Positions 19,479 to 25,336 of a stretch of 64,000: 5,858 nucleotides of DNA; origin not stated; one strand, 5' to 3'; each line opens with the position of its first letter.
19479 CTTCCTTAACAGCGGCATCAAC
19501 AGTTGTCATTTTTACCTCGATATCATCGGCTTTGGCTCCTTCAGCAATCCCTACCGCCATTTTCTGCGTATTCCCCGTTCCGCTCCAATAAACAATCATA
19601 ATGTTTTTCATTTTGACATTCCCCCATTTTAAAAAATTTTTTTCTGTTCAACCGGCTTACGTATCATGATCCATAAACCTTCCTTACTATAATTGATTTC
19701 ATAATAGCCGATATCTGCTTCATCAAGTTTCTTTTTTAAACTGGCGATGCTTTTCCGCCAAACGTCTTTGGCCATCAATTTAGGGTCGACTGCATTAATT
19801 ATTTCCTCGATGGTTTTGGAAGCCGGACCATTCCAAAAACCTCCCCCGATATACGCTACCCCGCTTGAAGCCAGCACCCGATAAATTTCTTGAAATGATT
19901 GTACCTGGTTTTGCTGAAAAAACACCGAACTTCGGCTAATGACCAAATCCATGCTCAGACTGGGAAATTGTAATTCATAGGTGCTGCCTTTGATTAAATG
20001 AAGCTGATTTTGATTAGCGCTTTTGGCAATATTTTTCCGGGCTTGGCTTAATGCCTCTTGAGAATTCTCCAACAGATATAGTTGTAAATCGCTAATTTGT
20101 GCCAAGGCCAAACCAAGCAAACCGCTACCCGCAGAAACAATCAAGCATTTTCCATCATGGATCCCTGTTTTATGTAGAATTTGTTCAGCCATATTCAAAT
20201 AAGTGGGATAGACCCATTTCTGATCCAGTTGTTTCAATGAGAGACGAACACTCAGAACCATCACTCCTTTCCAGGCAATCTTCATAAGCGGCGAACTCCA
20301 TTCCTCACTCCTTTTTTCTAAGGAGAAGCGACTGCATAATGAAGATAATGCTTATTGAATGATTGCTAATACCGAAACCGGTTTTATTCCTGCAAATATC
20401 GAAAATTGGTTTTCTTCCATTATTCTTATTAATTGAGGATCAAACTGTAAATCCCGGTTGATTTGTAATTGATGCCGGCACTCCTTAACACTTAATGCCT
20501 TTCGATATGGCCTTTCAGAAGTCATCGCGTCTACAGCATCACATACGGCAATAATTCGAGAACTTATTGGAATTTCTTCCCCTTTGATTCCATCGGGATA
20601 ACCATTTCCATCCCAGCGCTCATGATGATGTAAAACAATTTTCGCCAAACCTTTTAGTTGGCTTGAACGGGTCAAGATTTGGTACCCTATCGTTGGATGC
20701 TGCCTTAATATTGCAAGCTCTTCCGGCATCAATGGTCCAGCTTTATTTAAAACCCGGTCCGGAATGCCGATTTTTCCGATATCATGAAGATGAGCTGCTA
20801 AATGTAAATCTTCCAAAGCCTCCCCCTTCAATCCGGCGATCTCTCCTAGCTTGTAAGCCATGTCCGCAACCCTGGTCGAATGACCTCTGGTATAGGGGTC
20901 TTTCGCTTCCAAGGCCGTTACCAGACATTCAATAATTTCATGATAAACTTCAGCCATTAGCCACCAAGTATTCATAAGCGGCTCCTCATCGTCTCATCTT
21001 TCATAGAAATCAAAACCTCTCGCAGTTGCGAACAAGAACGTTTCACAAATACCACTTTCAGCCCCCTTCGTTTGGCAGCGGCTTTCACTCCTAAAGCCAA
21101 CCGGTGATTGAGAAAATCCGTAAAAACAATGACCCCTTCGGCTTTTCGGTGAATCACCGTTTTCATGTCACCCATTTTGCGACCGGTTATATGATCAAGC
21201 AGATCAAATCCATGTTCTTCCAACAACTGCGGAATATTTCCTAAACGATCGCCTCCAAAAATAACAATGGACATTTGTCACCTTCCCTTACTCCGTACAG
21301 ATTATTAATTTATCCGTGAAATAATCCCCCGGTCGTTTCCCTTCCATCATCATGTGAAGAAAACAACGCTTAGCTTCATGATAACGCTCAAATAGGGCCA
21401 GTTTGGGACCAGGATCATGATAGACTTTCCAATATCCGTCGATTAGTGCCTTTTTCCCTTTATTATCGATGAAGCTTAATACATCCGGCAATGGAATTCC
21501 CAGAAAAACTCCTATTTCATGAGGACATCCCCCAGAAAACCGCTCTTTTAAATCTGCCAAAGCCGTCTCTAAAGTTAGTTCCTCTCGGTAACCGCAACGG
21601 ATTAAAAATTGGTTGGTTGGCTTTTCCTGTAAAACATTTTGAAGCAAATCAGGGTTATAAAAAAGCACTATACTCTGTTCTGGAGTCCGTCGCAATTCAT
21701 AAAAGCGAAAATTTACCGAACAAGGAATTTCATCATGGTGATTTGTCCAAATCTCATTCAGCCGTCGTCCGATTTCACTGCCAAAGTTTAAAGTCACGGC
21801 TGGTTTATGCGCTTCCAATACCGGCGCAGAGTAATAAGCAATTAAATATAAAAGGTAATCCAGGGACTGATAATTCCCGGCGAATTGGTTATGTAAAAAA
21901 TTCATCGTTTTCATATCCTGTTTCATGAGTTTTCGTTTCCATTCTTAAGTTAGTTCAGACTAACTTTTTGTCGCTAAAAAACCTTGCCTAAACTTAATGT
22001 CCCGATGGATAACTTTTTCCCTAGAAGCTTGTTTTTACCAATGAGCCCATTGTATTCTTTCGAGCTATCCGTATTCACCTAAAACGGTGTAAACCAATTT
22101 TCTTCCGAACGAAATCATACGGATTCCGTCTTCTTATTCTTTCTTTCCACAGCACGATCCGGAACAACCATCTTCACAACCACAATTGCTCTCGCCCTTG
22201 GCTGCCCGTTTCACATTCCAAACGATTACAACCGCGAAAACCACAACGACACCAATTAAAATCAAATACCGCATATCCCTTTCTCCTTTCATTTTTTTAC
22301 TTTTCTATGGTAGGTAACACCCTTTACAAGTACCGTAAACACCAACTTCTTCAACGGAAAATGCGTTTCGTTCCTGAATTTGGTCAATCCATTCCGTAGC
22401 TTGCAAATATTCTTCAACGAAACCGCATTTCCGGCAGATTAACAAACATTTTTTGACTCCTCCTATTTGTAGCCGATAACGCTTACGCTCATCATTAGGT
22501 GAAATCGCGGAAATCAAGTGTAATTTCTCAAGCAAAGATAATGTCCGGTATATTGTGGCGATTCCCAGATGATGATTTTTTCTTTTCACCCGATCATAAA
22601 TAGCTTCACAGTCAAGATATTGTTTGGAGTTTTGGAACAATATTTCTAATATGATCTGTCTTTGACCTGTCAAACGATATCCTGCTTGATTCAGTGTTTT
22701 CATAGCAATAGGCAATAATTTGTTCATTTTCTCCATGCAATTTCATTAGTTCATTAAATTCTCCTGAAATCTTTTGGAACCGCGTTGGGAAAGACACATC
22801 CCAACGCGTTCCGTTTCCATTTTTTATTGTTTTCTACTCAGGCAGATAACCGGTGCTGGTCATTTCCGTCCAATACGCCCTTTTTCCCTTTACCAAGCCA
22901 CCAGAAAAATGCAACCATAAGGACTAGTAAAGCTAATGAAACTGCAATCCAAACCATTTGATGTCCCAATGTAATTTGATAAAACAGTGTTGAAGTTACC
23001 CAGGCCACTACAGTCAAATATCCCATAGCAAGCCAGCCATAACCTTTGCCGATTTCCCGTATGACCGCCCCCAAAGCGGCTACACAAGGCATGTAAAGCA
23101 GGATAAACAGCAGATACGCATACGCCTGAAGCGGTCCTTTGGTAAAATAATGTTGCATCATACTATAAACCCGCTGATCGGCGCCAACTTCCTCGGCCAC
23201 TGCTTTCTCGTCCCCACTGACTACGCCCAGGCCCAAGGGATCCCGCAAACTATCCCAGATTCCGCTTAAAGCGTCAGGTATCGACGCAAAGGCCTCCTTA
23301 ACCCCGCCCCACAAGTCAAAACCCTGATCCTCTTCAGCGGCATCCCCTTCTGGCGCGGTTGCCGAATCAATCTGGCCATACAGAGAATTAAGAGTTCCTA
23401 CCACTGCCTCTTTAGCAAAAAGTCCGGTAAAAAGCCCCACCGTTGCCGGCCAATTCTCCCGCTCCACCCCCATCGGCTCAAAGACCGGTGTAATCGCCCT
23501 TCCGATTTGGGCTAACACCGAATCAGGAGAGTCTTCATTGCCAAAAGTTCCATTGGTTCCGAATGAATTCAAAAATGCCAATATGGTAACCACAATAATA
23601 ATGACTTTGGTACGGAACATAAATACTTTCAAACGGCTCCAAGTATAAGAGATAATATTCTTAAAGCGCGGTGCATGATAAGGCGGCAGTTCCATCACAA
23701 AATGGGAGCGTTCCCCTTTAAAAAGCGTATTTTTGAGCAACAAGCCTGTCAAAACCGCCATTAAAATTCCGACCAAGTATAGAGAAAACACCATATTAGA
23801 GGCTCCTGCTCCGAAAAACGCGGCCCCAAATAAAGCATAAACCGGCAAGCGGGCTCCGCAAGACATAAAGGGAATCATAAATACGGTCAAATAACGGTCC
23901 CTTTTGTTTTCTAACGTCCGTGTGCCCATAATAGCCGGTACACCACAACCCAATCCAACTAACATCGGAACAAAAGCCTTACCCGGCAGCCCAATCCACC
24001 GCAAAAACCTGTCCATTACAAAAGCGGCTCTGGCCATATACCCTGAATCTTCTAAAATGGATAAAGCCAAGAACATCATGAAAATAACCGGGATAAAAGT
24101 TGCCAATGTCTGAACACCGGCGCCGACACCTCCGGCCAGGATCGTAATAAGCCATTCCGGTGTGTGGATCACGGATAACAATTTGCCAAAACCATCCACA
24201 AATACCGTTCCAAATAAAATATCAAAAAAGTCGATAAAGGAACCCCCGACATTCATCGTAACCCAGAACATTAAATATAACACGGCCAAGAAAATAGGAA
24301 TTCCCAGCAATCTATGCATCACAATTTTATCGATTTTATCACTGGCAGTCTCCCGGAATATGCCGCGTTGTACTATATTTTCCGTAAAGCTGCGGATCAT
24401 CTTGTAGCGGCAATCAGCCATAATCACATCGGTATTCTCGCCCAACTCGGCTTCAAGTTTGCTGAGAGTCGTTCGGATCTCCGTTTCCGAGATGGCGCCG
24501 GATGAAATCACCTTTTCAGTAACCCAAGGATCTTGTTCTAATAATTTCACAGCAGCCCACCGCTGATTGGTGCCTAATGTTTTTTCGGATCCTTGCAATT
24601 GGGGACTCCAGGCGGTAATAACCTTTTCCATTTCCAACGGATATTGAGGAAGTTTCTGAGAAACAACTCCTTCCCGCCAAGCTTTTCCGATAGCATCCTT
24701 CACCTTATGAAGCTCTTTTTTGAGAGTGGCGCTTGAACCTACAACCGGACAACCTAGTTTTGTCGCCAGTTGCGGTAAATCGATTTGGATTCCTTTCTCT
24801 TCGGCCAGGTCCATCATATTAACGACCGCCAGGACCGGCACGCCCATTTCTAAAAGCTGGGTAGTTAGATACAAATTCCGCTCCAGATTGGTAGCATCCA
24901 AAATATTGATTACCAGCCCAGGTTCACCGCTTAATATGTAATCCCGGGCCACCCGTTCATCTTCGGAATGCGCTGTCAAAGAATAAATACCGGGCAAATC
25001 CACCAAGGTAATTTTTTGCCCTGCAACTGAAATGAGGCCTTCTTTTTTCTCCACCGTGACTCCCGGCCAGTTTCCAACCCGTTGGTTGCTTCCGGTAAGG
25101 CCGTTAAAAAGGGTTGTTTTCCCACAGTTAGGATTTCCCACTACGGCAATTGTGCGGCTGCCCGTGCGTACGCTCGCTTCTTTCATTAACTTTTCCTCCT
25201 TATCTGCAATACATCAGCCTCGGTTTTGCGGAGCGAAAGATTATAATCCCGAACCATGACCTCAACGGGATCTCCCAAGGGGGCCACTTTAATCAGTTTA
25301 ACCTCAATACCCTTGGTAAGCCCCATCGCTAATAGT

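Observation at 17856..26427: Six intergenic copies of GTTAG-N6-CTAAC define a candidate metal-responsive regulon spanning 9 kb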

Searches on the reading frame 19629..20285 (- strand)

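Call 5: search_protein_families(library=pfam, proteins=[window:19629-20285:-])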
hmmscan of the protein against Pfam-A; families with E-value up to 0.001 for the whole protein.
window:19629-20285:- (218 aa): 5 families
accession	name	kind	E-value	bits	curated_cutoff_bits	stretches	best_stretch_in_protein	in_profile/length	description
PF08241.18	Methyltransf_11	-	5e-13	49.9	21.2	1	50-146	3-95/95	Methyltransferase domain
PF13649.12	Methyltransf_25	-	2.7e-11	44.4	27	1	50-142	4-97/97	Methyltransferase domain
PF13847.12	Methyltransf_31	-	1.1e-08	35.3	27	1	51-146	11-109/145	Methyltransferase domain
PF05175.20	MTS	-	1.9e-05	24.8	23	1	39-117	29-104/170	Methyltransferase small domain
PF08242.18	Methyltransf_12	-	3.8e-05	24.8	30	1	50-143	3-97/98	Methyltransferase domain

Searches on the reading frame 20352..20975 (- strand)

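Call 5: search_protein_families(library=pfam, proteins=[window:20352-20975:-])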
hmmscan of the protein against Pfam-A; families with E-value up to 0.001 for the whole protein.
window:20352-20975:- (207 aa): 2 families
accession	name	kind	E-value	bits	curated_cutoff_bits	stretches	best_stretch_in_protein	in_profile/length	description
PF13487.12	HD_5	-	8.5e-42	143.2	27.2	1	17-182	2-170/170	HD domain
PF01966.28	HD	-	2.2e-22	79.9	22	1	31-151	3-116/116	HD domain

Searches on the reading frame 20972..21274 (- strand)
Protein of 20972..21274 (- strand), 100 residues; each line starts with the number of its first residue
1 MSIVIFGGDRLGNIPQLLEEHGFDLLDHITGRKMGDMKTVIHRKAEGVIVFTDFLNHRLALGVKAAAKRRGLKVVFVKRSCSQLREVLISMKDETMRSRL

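Call 5: search_protein_families(library=pfam, proteins=[window:20972-21274:-])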
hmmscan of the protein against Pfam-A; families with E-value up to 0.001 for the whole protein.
window:20972-21274:- (100 aa): 1 family
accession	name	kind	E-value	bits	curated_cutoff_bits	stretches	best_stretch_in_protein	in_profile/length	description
PF10087.14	DUF2325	-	1.3e-14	54.6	33.6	1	2-88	1-91/94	Uncharacterized protein conserved in bacteria (DUF2325)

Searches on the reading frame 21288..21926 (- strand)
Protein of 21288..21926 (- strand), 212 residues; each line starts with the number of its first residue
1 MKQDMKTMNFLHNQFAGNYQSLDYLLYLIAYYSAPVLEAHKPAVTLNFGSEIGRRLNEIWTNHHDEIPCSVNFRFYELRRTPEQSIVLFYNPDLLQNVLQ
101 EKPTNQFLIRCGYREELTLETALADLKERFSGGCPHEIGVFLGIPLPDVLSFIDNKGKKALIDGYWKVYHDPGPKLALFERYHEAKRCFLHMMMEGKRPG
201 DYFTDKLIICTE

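Call 5: search_protein_families(library=pfam, proteins=[window:21288-21926:-])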
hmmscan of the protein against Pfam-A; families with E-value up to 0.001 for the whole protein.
window:21288-21926:- (212 aa): 1 family
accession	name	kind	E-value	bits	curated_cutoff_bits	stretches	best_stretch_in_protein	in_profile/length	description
PF12672.12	DUF3793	-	3.9e-40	138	25.1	1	29-198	1-162/167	Protein of unknown function (DUF3793)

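Call 61: search_protein_families(library=ncbifam, proteins=[window:21288-21926:-], max_evalue=0.001)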
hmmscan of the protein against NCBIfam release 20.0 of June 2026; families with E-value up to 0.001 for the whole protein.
window:21288-21926:- (212 aa): 0 families

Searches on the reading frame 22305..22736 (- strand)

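Call 5: search_protein_families(library=pfam, proteins=[window:22305-22736:-])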
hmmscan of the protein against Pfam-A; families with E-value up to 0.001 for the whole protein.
window:22305-22736:- (143 aa): 1 family
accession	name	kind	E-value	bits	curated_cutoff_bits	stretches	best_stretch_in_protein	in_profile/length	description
PF01475.25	FUR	-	4.1e-22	79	23.1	1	18-126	2-111/121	Ferric uptake regulator family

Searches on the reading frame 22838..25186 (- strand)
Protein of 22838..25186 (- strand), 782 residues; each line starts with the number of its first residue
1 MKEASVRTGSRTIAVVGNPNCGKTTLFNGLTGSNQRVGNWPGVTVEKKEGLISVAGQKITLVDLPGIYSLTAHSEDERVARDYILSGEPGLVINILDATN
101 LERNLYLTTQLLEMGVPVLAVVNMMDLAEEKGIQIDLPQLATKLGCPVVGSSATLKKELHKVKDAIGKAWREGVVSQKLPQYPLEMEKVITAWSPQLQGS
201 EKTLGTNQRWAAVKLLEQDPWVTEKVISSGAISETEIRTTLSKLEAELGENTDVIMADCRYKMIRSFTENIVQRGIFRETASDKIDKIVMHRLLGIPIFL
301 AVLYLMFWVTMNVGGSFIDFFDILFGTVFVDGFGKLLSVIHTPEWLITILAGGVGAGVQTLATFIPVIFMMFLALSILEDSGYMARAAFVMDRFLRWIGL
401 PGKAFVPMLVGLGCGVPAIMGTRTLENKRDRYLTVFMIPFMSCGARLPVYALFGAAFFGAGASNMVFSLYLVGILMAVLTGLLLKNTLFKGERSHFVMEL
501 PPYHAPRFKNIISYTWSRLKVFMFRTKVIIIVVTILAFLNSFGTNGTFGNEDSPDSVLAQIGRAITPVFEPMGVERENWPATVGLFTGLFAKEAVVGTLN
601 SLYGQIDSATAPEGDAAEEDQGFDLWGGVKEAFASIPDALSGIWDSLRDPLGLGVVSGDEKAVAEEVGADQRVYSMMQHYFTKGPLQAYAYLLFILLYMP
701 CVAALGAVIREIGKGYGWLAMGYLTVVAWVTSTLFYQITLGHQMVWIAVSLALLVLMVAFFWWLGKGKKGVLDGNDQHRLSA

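Call 5: search_protein_families(library=pfam, proteins=[window:22838-25186:-])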
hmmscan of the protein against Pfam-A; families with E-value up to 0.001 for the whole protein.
window:22838-25186:- (782 aa): 7 families
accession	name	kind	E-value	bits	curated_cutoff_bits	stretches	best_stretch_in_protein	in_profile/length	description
PF02421.24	FeoB_N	-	2.1e-67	225.9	27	1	12-166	2-156/156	Ferrous iron transport protein B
PF07670.19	Gate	-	4.8e-44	149.5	29.6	2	363-456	3-103/104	Nucleoside recognition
PF07664.17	FeoB_C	-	1e-23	83.3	26.6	1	466-518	1-54/54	Ferrous iron transport protein B C terminus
PF01926.29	MMR_HSR1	-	1.6e-20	73.7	21.9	1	12-123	1-112/113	50S ribosome-binding GTPase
PF17910.6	FeoB_Cyto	-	1.9e-15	57.5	23.4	1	182-272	1-89/90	FeoB cytosolic helical domain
PF09439.16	SRPRB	-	1.1e-05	25.4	25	1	10-109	3-93/178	Signal recognition particle receptor beta subunit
PF00350.29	Dynamin_N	-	0.00053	20.5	27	0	56-100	100-140/168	Dynamin family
